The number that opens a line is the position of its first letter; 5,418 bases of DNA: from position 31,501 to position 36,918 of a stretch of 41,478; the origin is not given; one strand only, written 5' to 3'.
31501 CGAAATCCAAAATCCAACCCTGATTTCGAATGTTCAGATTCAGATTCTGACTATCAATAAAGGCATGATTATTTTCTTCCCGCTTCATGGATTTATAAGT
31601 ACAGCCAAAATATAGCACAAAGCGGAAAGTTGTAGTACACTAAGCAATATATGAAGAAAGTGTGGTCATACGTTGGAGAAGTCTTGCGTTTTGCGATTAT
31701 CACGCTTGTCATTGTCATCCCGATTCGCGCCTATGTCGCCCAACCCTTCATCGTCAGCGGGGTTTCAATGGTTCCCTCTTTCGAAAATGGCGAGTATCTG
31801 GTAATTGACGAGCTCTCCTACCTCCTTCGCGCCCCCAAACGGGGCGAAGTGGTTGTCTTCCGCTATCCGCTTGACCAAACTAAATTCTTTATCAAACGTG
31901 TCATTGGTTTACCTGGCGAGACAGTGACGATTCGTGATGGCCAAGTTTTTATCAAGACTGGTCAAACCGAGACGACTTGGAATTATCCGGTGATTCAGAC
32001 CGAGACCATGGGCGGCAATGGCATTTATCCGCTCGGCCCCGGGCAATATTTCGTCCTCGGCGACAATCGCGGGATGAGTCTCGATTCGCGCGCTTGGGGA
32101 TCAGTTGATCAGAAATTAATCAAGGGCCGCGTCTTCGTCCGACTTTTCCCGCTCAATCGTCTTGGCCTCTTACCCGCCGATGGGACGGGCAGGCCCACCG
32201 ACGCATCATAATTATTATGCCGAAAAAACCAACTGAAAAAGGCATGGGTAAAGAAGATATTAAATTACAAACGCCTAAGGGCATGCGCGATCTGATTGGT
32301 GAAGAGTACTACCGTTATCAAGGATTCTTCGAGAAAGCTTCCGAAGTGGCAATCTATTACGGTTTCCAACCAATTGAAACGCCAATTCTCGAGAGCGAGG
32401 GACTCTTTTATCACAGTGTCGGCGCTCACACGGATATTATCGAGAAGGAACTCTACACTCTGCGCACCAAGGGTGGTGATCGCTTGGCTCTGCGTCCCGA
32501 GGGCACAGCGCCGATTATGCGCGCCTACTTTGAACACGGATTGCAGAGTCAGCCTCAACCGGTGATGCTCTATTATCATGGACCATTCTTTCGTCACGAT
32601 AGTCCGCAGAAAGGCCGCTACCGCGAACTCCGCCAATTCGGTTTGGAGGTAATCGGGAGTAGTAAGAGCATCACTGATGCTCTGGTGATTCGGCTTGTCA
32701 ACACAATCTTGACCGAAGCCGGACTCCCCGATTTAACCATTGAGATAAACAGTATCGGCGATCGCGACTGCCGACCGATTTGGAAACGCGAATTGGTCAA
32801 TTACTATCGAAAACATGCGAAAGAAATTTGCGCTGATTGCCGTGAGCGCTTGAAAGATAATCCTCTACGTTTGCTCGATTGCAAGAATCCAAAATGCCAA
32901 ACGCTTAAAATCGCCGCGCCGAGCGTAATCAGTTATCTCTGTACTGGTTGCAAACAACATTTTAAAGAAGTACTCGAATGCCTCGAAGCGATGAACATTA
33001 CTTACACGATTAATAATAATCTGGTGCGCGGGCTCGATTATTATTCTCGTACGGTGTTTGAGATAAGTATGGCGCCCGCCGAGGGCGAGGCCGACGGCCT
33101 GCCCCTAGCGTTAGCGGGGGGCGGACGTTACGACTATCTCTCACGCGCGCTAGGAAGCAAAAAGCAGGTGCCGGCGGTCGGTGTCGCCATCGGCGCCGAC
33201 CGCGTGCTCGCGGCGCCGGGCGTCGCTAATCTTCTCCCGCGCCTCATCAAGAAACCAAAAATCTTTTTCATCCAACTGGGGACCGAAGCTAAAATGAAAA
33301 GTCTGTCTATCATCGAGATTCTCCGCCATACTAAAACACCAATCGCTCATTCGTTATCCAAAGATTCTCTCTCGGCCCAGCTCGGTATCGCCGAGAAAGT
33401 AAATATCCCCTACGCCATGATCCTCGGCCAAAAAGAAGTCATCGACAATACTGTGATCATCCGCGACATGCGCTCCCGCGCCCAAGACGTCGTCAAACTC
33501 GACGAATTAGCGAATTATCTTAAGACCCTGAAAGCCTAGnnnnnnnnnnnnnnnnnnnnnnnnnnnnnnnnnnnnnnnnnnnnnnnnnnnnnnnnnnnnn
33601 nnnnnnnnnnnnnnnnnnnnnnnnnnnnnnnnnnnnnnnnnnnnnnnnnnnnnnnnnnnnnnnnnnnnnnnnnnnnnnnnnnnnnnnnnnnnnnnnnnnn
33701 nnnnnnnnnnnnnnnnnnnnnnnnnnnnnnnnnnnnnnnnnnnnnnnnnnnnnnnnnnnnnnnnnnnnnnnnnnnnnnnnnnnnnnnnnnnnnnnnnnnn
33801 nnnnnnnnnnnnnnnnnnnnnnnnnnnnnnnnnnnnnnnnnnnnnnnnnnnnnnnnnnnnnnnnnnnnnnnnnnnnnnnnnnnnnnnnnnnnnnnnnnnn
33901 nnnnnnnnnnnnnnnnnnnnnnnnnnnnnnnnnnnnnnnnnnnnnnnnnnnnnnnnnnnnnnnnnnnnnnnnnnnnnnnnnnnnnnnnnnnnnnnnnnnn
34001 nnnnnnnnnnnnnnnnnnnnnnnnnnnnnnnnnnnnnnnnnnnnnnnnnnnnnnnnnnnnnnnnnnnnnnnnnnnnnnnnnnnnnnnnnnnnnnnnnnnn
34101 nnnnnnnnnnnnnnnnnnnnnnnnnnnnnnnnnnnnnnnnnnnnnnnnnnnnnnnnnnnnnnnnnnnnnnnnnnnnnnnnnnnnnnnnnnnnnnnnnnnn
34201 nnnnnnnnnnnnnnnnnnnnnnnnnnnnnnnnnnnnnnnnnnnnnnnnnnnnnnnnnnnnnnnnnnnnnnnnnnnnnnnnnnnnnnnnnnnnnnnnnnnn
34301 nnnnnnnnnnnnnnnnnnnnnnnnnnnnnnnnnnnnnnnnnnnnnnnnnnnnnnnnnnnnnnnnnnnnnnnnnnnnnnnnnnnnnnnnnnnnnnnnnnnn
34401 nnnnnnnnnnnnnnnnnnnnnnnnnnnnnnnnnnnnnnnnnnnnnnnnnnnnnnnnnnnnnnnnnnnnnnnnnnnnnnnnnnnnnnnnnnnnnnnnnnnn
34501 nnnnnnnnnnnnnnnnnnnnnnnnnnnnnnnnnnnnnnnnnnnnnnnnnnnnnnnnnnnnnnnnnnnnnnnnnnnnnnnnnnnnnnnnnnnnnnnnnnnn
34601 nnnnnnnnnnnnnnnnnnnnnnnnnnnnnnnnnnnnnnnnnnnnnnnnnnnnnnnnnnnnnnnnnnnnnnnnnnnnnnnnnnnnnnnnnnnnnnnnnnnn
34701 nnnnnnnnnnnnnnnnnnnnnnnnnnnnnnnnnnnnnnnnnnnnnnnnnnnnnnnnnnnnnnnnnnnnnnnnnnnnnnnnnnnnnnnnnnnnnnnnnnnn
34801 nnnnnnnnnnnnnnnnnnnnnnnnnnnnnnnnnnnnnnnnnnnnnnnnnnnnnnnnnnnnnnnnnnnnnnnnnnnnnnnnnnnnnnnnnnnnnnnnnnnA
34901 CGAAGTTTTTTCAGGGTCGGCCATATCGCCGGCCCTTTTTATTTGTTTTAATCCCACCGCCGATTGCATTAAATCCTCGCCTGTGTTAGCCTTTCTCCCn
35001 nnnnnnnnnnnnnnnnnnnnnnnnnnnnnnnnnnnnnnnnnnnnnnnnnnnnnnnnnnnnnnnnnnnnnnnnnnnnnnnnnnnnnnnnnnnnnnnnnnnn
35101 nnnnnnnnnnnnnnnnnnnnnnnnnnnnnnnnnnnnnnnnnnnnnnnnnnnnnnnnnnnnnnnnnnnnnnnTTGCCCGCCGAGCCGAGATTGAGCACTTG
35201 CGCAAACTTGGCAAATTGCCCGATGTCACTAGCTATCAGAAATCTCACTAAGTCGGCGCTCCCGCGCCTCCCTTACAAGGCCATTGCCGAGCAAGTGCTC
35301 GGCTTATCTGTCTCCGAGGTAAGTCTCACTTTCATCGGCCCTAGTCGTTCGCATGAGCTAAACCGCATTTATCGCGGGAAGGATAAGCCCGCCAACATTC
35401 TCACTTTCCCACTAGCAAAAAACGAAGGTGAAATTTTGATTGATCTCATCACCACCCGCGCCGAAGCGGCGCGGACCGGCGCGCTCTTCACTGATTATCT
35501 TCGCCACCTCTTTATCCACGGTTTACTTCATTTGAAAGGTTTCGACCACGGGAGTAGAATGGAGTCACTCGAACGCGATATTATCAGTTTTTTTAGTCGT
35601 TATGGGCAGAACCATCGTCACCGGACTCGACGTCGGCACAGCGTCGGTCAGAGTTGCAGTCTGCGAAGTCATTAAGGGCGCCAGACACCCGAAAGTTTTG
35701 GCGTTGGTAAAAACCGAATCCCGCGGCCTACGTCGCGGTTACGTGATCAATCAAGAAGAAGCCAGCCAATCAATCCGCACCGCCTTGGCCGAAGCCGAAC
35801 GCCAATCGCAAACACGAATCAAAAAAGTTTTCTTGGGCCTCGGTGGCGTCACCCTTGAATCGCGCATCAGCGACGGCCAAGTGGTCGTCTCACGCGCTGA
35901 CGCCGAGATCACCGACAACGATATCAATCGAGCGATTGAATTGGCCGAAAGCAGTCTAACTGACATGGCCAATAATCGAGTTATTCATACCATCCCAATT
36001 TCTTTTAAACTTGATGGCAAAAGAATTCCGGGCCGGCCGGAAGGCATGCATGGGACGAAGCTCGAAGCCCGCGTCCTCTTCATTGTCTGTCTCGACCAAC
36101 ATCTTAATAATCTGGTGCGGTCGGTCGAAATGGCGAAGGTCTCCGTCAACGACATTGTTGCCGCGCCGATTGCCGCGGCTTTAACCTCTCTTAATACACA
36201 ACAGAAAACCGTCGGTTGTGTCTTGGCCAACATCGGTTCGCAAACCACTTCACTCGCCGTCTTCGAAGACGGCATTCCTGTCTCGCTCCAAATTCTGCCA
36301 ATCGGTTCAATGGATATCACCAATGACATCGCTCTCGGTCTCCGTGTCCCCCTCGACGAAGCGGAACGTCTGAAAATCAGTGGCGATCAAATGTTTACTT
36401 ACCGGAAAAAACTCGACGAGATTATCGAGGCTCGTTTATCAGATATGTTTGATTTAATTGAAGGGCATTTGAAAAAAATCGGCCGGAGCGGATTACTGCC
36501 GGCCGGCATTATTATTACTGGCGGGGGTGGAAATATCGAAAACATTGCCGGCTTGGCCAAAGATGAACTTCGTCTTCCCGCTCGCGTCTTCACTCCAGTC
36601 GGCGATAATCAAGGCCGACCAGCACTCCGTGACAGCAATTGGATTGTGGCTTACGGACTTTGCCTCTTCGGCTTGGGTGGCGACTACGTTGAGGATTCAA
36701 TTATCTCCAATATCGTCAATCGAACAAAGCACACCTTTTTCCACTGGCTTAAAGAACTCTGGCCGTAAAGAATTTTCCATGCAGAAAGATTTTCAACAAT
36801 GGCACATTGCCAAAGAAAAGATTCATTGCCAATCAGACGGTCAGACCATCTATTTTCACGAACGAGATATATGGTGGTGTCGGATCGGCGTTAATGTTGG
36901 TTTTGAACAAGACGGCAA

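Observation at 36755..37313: PemK/MazF-like toxin cassette bracketed by a 15-bp direct repeat that includes the ftsA stop codon, splitting ftsA from ftsZ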

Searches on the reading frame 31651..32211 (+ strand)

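Call 94: search_protein_families(library=pfam, proteins=[window:31651-32211:+], max_evalue=0.00001)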
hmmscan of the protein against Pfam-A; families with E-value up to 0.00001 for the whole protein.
window:31651-32211:+ (186 aa): 1 family
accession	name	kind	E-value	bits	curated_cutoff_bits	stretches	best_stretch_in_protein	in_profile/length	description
PF10502.14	Peptidase_S26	-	2.3e-38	132.2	22.9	1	10-165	3-167/168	Signal peptidase, peptidase S26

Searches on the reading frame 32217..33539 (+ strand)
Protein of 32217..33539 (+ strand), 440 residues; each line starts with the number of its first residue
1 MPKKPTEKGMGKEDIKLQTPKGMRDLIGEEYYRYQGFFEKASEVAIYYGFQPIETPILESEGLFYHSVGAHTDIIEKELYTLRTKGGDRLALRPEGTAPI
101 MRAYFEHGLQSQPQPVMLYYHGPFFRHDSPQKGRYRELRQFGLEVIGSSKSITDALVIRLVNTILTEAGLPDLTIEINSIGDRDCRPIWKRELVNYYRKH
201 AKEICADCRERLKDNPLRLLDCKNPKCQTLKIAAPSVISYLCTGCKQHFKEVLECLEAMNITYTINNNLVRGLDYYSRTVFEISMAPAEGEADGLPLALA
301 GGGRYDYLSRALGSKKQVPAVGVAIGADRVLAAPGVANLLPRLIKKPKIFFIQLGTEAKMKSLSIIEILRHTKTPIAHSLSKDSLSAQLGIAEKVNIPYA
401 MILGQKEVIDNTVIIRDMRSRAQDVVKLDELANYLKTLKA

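Call 94: search_protein_families(library=pfam, proteins=[window:32217-33539:+], max_evalue=0.00001)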
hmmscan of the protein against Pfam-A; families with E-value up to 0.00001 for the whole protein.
window:32217-33539:+ (440 aa): 3 families
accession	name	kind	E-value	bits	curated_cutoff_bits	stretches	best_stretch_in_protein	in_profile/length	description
PF13393.11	tRNA-synt_His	-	2.3e-34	119.5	25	1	22-329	1-307/308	Histidyl-tRNA synthetase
PF00587.30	tRNA-synt_2b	-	1.6e-12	48.3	29.3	1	80-286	1-123/179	tRNA synthetase class II core domain (G, H, P, S and T)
PF03129.25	HGTP_anticodon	-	2.3e-10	40.9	21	1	351-437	4-93/94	Anticodon binding domain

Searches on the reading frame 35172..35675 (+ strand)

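Call 4: search_protein_families(library=pfam, proteins=[window:35172-35675:+], max_evalue=0.01)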
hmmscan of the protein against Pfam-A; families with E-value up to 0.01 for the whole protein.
window:35172-35675:+ (167 aa): 1 family
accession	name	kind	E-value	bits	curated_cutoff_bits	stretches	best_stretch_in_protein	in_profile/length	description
PF02130.23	YbeY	-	4.5e-20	72.3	25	1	46-132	26-120/129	Endoribonuclease YbeY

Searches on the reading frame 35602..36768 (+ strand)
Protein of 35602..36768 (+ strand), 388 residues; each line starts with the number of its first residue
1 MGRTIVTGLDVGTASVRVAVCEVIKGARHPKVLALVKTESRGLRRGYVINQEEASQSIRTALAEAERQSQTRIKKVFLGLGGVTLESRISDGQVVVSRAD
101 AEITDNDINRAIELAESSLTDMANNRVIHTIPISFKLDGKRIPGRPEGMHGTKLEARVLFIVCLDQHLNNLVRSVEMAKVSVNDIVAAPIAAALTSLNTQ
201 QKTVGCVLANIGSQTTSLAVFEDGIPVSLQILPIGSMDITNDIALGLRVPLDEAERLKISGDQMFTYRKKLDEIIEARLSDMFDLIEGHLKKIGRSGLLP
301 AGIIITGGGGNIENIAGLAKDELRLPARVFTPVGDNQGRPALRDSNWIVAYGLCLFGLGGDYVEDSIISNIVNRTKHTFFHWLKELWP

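Call 4: search_protein_families(library=pfam, proteins=[window:35602-36768:+], max_evalue=0.01)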
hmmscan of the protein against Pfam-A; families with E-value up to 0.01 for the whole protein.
window:35602-36768:+ (388 aa): 4 families
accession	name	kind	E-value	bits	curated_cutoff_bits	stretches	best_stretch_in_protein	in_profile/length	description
PF14450.12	FtsA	-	4.4e-26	92.1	31.8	2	207-338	1-114/127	Cell division protein FtsA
PF02491.25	SHS2_FTSA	-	8.9e-15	55.3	25.4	1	84-161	3-78/79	SHS2 domain inserted in FTSA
PF11104.14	PilM_2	-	5.7e-07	29.2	27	1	8-335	1-310/340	Type IV pilus assembly protein PilM;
PF06723.19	MreB_Mbl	-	0.0012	18.2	27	0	269-329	240-303/327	MreB/Mbl protein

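Call 7: find_related_loci(query=window:35602-36768:+, collection=genome_contigs, flank=5000)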
Query window:35602-36768:+ (388 aa) in genome_contigs; peptide patterns used: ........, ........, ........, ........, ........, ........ (x = any residue, [..] = any of these).
75 stretches matched a pattern; 34 encode a relative of the query (tblastn E <= 1e-3); 34 distinct loci.
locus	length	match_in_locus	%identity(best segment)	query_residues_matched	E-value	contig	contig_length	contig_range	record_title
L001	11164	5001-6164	87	1-388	0e+0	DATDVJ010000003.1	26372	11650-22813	MAG TPA_asm: Candidatus Paceibacterota bacterium isolate SMAG_U8081 k141_627346, whole genome shotgun sequence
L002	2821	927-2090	82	1-388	0e+0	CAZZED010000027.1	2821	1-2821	MAG TPA_asm: uncultured Candidatus Saccharibacteria bacterium isolate binchicken_co203_179 genome assembly, contig: k141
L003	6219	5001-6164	84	1-388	0e+0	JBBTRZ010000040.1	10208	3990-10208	MAG: Patescibacteria group bacterium isolate H51-bin050_1 H51_bin050_1_000000000040, whole genome shotgun sequence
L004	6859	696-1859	82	1-388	0e+0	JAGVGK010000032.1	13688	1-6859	MAG: Candidatus Paceibacterota bacterium isolate DeMMO2_19 c_000000016756, whole genome shotgun sequence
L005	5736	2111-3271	68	1-388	0e+0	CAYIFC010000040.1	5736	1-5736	MAG TPA_asm: uncultured Candidatus Saccharibacteria bacterium isolate ERP119705_co18_680 genome assembly, contig: NODE_1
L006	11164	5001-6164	81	1-388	0e+0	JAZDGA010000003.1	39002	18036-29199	MAG: Candidatus Vogelbacteria bacterium isolate MEGAHIT-group-0.230 k141_15988601, whole genome shotgun sequence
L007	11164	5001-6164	65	1-388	3e-175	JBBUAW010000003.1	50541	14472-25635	MAG: Patescibacteria group bacterium isolate H43-bin015_1 H43_bin015_1_000000000003, whole genome shotgun sequence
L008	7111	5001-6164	67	1-388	4e-170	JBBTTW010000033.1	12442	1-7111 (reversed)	MAG: Patescibacteria group bacterium isolate H51-bin112_1 H51_bin112_1_000000000033, whole genome shotgun sequence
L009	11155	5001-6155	54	3-388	5e-143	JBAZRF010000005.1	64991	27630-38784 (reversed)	MAG: Candidatus Paceibacterota bacterium isolate SO_2017_GW1_141 NODE_2462_length_64991_cov_1.364686_OW334_2017, whole g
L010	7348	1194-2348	55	3-388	2e-141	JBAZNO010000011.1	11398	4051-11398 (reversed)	MAG: Candidatus Paceibacterota bacterium isolate SO_2017_LW4_71 scaffold_10957_c1_LW137-91_2017, whole genome shotgun se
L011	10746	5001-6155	53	3-388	2e-140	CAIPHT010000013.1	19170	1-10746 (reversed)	Candidatus Vogelbacteria bacterium isolate MJ-2014_bin-1736 genome assembly, contig: bin-1736:13/20, whole genome shotgu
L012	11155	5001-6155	55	3-388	1e-139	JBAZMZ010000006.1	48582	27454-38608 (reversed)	MAG: Candidatus Paceibacterota bacterium isolate SO_2017_LW4_55 scaffold_1795_c1_LW137-91_2017, whole genome shotgun seq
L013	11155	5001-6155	54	3-388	6e-139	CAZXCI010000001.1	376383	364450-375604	MAG TPA_asm: uncultured Candidatus Saccharibacteria bacterium isolate SRP192927_co3_359 genome assembly, contig: NODE_4_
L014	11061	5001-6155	52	3-388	1e-138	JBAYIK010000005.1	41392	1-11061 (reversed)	MAG: Candidatus Paceibacterota bacterium isolate SO_2016_GW1_29 scaffold01766_OW334_2016, whole genome shotgun sequence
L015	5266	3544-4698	51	3-388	6e-139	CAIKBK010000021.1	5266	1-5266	MAG: Candidatus Vogelbacteria bacterium isolate AlinenSediments_bin-1675 genome assembly, contig: bin-1675:021/117, whol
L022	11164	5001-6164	45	1-388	3e-113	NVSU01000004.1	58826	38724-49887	MAG: Candidatus Wolfebacteria bacterium isolate NORP133 Contig_source1383C_1285, whole genome shotgun sequence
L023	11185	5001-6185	47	1-383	5e-111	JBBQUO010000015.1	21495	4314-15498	MAG: Candidatus Paceibacteria bacterium isolate Co_metawrap_1931 Cmw_1931_k141_126070_length_21495_cov_8.9985, whole gen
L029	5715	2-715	65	151-388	7e-104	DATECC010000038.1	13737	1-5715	MAG TPA_asm: Candidatus Paceibacterota bacterium isolate SMAG_U8261 k141_1025852, whole genome shotgun sequence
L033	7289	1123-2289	44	1-388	1e-101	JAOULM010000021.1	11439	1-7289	MAG: Candidatus Nomurabacteria bacterium isolate 8_1_Jan_SF_Bin80 8_1_Jan_SF_Bin80_scaffold_2976_c1, whole genome shotgu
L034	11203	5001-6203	43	1-388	1e-94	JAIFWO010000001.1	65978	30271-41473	MAG: Candidatus Parcubacteria bacterium isolate viral-cat_51_11 PAFVLPS_2018_scaffold_1684, whole genome shotgun sequenc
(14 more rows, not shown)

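Call 37: find_homologous_proteins(query=window:35602-36768:+, max_evalue=1e-80)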
Query window:35602-36768:+ (388 aa): 3505 proteins with E <= 1e-80 among 8000 candidates; the best 120 are listed.
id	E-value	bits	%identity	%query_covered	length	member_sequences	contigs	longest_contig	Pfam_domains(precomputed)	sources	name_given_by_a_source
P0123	2.0e-250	848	100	100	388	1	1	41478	PF02491.26,PF14450.13,PF11104.15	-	-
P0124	7.0e-229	777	89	100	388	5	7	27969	PF02491.26,PF14450.13,PF11104.15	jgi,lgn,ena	-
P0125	7.4e-222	754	87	100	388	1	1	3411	PF02491.26,PF06723.20,PF14450.13,PF11104.15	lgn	-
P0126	1.0e-219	747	87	100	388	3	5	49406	PF02491.26,PF14450.13,PF11104.15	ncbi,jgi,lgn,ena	ncbi:MAG TPA: cell division protein FtsA [Candidatus Paceibacterota bacterium]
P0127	8.1e-215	731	84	100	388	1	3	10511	PF02491.26,PF14450.13,PF11104.15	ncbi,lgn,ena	ncbi:MAG: cell division protein FtsA [Patescibacteria group bacterium]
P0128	1.5e-213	727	84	100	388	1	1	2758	PF02491.26,PF14450.13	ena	-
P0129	9.7e-213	724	84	100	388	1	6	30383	PF02491.26,PF14450.13,PF11104.15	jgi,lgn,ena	-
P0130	1.0e-212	724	83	100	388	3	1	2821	PF02491.26,PF14450.13,PF11104.15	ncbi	-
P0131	2.5e-203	693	82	100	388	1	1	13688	PF02491.26,PF14450.13,PF11104.15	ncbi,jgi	jgi:cell division protein FtsA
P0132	5.1e-203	692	81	100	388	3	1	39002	PF02491.26,PF14450.13,PF11104.15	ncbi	ncbi:MAG: cell division protein FtsA [Candidatus Vogelbacteria bacterium]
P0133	9.5e-169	579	68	100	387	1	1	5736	PF02491.26,PF06723.20,PF14450.13,PF11104.15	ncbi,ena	-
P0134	3.6e-168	577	66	100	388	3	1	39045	PF02491.26,PF14450.13,PF11104.15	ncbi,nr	ncbi:MAG: cell division protein FtsA [Candidatus Vogelbacteria bacterium]|nr:cell division protein F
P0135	6.6e-168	577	66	100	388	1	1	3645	PF02491.26,PF14450.13,PF11104.15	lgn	-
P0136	6.0e-167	573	66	100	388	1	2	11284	PF02491.26,PF14450.13,PF11104.15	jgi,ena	-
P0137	1.2e-166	572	67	100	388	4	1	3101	PF02491.26,PF14450.13,PF11104.15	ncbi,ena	-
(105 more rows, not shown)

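Call 38: find_encoding_contigs(protein=P0124, flank=4000, max_places=5)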
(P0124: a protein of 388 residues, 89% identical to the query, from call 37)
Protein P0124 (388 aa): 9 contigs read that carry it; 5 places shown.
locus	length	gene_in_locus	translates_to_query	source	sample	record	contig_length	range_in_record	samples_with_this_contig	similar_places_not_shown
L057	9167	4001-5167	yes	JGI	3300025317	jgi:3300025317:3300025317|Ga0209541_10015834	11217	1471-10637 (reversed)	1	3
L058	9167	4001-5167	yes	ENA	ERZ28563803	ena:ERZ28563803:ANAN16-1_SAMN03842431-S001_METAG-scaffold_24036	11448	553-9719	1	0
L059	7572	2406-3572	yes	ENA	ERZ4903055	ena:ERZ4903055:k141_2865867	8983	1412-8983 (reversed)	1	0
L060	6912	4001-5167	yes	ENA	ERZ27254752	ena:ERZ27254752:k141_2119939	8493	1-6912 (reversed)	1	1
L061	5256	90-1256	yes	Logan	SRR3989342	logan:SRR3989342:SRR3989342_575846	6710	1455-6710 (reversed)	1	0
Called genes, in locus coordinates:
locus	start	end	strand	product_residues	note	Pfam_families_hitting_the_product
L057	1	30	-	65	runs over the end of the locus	-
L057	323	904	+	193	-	PF07963:N_methyl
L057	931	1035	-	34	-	-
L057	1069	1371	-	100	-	-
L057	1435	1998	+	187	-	PF10502:Peptidase_S26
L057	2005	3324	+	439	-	PF13393:tRNA-synt_His, PF00587:tRNA-synt_2b, PF03129:HGTP_anticodon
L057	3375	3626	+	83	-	-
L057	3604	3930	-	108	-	-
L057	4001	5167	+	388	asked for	PF11104:PilM_2 (faint), PF02491:SHS2_FTSA, PF14450:FtsA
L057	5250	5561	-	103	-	-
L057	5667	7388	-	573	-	PF19077:Big_13 (faint)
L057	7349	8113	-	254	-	-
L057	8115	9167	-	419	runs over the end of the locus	PF17936:Big_6 (faint)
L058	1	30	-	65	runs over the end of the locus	-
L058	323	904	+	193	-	PF07963:N_methyl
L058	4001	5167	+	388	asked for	PF11104:PilM_2 (faint), PF02491:SHS2_FTSA, PF14450:FtsA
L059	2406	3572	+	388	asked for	PF11104:PilM_2 (faint), PF02491:SHS2_FTSA, PF14450:FtsA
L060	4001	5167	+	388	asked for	PF11104:PilM_2 (faint), PF02491:SHS2_FTSA, PF14450:FtsA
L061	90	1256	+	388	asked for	PF11104:PilM_2 (faint), PF02491:SHS2_FTSA, PF14450:FtsA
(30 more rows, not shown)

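Call 39: find_encoding_contigs(protein=P0129, flank=4000, max_places=4)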
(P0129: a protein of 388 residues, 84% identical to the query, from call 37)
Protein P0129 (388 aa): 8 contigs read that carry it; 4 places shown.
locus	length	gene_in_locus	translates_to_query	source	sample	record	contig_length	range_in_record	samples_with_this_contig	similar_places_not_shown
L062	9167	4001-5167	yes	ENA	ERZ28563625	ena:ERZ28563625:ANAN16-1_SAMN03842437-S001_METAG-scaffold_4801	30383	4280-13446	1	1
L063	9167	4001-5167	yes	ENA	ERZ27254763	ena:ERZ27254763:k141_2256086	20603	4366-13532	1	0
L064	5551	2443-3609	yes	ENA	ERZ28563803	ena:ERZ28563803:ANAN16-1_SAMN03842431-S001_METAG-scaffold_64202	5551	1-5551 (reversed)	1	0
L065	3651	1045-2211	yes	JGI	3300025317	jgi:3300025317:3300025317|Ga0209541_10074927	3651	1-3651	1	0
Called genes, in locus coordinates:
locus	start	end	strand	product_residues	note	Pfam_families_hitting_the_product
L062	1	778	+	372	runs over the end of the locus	PF21543:CvfB_2nd (faint), PF23459:S1_RRP5 (faint), PF00575:S1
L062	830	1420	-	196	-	PF01195:Pept_tRNA_hydro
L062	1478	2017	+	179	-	PF10502:Peptidase_S26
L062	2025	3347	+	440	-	PF13393:tRNA-synt_His, PF00587:tRNA-synt_2b, PF03129:HGTP_anticodon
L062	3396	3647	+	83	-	-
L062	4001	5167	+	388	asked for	PF11104:PilM_2 (faint), PF02491:SHS2_FTSA, PF14450:FtsA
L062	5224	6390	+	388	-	PF00091:Tubulin, PF12327:FtsZ_C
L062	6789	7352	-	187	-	-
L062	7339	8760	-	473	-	PF01425:Amidase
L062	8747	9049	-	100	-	PF02686:GatC (weak)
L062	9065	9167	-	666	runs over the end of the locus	PF22745:Nlig-Ia, PF01653:DNA_ligase_aden, PF03120:OB_DNA_ligase, PF14520:HHH_5 (faint), PF12826:HHH_2, PF00533:BRCT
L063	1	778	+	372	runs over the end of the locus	PF21543:CvfB_2nd (faint), PF23459:S1_RRP5 (faint), PF00575:S1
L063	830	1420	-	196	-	PF01195:Pept_tRNA_hydro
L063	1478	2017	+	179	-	PF10502:Peptidase_S26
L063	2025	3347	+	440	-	PF13393:tRNA-synt_His, PF00587:tRNA-synt_2b, PF03129:HGTP_anticodon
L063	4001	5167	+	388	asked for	PF11104:PilM_2 (faint), PF02491:SHS2_FTSA, PF14450:FtsA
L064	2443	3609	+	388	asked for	PF11104:PilM_2 (faint), PF02491:SHS2_FTSA, PF14450:FtsA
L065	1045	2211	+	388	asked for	PF11104:PilM_2 (faint), PF02491:SHS2_FTSA, PF14450:FtsA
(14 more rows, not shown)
